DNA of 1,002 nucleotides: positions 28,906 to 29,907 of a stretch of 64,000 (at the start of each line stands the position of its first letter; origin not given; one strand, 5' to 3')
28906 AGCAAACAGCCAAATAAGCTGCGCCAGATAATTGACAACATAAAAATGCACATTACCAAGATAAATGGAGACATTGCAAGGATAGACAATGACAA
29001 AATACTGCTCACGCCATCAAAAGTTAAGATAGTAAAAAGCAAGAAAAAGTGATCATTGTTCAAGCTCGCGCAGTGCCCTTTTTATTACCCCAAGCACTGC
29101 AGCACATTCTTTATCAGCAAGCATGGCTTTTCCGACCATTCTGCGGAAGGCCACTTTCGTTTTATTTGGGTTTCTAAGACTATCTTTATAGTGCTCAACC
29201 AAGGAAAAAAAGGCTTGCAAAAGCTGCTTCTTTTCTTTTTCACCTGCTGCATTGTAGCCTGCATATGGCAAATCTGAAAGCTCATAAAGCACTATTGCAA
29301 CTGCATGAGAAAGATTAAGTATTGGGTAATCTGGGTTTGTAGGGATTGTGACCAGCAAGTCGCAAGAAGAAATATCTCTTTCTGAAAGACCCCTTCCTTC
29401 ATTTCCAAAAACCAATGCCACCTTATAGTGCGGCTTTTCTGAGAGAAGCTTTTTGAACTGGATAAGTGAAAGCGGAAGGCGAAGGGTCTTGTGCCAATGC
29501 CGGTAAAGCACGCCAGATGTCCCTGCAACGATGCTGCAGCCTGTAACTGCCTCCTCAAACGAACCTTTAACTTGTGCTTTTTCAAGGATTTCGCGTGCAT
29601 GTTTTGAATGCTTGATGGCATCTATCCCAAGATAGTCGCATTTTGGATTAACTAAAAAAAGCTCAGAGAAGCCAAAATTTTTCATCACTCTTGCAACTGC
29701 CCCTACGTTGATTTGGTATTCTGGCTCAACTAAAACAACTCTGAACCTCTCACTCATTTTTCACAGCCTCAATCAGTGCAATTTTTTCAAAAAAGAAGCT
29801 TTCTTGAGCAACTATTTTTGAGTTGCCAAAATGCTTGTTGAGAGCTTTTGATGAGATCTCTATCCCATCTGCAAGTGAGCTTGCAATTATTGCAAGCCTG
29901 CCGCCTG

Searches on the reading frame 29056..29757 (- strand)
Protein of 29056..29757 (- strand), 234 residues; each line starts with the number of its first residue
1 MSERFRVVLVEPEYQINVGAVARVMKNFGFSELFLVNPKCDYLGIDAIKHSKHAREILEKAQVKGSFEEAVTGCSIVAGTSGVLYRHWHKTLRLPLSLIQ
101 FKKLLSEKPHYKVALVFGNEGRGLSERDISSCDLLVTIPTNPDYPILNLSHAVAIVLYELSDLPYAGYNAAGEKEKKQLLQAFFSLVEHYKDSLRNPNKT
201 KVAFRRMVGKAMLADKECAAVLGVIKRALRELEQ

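Call 9: find_encoding_contigs(protein=window:29056-29757:-, flank=10000, max_places=1)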
Protein window:29056-29757:- (234 aa): 1 contig read that carries it; 1 place shown.
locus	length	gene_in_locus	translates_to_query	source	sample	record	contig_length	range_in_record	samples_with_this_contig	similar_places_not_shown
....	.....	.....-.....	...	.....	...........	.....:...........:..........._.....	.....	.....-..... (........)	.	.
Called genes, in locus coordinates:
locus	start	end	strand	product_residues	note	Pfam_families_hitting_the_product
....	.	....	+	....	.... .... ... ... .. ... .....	-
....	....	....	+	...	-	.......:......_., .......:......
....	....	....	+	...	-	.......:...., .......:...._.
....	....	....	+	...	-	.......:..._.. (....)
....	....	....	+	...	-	-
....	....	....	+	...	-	-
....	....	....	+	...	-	-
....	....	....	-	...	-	-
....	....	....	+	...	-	-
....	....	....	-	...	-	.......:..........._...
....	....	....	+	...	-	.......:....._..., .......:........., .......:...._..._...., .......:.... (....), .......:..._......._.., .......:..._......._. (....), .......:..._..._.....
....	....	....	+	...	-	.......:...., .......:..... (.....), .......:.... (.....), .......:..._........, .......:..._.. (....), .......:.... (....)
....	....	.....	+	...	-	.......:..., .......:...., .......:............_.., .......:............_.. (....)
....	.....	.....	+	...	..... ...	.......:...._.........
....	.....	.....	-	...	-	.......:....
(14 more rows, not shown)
